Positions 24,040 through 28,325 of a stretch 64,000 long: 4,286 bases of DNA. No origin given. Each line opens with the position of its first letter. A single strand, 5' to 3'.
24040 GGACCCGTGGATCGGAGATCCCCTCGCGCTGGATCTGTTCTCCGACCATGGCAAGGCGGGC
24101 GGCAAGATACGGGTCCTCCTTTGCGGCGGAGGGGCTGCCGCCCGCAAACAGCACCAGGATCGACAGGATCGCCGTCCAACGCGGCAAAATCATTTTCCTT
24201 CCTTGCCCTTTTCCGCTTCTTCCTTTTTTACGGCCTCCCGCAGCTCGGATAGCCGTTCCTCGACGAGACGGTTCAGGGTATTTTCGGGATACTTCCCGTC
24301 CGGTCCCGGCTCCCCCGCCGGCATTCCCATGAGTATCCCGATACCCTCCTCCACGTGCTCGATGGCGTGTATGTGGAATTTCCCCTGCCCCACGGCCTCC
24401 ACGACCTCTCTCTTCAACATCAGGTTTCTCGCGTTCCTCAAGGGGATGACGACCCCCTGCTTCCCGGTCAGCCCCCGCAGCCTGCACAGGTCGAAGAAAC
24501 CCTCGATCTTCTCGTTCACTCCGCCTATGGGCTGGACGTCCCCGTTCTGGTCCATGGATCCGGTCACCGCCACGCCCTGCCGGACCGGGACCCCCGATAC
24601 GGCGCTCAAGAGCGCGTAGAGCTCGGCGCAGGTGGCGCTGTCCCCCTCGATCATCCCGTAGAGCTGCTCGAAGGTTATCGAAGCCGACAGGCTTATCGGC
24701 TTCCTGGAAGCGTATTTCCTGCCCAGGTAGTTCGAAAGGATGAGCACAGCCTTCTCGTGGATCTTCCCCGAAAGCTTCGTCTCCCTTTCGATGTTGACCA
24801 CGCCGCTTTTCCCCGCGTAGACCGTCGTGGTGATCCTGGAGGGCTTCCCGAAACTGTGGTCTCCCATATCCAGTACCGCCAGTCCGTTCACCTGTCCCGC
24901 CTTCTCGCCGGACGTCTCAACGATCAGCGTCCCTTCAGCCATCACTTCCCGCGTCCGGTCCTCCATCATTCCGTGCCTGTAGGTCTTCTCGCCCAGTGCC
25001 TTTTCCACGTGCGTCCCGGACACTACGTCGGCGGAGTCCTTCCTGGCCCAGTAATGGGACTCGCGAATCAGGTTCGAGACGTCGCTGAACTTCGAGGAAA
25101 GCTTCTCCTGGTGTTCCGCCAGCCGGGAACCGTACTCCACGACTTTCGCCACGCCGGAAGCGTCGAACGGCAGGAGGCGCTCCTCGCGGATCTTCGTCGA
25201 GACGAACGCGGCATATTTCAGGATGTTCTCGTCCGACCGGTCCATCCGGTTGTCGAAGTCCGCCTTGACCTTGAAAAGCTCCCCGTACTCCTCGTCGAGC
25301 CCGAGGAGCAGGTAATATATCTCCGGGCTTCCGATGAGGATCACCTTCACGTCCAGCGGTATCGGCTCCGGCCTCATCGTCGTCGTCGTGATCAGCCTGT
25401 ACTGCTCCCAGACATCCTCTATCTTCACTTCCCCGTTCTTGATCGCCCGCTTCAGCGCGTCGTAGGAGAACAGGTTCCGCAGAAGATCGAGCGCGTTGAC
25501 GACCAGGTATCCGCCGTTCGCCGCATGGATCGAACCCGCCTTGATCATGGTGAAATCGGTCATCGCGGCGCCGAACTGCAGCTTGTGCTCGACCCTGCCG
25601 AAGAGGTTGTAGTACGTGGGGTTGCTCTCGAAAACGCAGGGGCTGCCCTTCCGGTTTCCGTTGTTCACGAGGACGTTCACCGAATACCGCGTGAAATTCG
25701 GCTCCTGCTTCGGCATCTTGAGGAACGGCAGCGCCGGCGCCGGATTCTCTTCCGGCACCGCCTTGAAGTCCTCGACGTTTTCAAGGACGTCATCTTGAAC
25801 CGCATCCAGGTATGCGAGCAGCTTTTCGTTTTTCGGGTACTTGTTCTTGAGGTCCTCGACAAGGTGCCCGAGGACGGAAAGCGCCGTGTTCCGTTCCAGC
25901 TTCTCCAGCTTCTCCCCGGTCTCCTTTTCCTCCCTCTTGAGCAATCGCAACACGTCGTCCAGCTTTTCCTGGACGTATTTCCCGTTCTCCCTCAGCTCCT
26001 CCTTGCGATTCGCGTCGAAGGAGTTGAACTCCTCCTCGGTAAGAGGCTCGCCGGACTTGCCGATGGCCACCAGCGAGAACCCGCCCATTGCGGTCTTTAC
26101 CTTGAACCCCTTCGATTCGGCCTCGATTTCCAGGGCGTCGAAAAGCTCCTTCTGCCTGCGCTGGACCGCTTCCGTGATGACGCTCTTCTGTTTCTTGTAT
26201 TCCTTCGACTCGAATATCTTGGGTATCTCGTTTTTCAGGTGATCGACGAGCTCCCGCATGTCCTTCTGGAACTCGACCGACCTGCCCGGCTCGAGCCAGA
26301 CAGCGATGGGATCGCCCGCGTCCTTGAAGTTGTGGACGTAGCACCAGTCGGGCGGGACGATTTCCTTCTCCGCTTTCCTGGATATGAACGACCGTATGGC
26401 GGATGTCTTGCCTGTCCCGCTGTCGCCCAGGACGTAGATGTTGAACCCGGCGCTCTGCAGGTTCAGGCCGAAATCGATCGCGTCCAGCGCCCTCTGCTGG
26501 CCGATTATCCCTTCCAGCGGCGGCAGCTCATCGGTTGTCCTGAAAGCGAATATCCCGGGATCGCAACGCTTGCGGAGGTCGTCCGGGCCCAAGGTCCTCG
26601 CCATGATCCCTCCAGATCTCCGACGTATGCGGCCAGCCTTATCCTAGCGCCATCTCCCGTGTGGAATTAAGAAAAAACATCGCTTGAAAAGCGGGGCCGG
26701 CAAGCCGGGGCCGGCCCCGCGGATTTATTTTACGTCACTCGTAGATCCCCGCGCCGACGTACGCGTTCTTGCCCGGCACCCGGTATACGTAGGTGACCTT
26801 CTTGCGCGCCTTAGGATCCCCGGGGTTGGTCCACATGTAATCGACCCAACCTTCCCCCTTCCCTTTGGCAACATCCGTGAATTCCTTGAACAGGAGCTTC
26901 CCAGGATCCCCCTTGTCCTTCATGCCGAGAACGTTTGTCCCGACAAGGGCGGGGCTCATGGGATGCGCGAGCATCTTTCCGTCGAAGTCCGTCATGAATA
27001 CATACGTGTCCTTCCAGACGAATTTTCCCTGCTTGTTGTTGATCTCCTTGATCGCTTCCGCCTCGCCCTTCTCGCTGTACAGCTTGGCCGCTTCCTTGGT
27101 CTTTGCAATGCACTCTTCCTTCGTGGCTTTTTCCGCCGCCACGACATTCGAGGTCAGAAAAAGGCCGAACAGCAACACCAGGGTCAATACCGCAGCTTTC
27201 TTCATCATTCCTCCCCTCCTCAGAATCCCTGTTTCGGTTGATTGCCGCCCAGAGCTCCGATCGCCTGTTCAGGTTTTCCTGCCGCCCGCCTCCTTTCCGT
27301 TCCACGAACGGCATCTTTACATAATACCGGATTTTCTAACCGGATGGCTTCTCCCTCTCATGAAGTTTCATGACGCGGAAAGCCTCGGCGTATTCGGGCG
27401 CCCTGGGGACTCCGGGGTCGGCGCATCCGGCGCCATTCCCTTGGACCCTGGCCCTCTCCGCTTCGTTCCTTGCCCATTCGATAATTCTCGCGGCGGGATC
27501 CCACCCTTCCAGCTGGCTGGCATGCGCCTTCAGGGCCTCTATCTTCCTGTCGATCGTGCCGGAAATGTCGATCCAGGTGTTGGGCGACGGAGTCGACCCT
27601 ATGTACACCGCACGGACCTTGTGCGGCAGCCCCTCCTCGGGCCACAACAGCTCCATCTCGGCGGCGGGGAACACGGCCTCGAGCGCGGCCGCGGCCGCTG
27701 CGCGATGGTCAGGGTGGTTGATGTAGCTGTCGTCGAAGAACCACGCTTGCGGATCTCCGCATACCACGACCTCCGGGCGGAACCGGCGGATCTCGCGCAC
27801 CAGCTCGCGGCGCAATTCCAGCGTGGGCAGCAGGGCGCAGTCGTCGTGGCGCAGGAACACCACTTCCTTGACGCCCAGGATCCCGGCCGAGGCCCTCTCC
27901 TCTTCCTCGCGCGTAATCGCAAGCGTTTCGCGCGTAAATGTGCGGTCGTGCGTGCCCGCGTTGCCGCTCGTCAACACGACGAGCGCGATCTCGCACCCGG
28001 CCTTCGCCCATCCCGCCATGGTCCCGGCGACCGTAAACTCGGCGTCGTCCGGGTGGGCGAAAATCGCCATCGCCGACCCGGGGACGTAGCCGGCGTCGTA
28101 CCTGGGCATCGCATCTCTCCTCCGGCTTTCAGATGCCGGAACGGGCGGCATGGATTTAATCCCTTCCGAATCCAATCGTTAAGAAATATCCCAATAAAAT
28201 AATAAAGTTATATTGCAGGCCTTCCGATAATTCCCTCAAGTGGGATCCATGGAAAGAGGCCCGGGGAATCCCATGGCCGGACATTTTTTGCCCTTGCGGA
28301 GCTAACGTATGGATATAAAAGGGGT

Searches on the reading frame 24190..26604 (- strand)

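Call 63: search_protein_families(library=pfam, proteins=[window:24190-26604:-], max_evalue=0.00001)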
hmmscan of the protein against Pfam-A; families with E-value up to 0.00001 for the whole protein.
window:24190-26604:- (804 aa): 4 families
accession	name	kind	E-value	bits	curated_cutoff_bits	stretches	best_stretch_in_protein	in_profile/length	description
PF13654.12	AAA_32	-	2.6e-53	180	21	1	319-451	1-133/133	LonB-like, AAA domain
PF20436.4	LonB_AAA-LID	-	1.6e-26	92.5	22.4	1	479-543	1-65/65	Archaeal LonB, AAA+ ATPase LID domain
PF20437.3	LonC_helical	-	1.4e-13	51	24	1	86-119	1-34/34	Lon-like LonC helical domain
PF05362.19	Lon_C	-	2.8e-10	40.5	21.1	1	653-754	108-198/205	Lon protease (S16) C-terminal proteolytic domain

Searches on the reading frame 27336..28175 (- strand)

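Call 63: search_protein_families(library=pfam, proteins=[window:27336-28175:-], max_evalue=0.00001)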
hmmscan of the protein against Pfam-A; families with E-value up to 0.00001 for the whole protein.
window:27336-28175:- (279 aa): 1 family
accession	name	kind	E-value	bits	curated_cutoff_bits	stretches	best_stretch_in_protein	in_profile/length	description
PF02585.22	PIG-L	-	2.4e-28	99.6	28.2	1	36-168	1-129/129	GlcNAc-PI de-N-acetylase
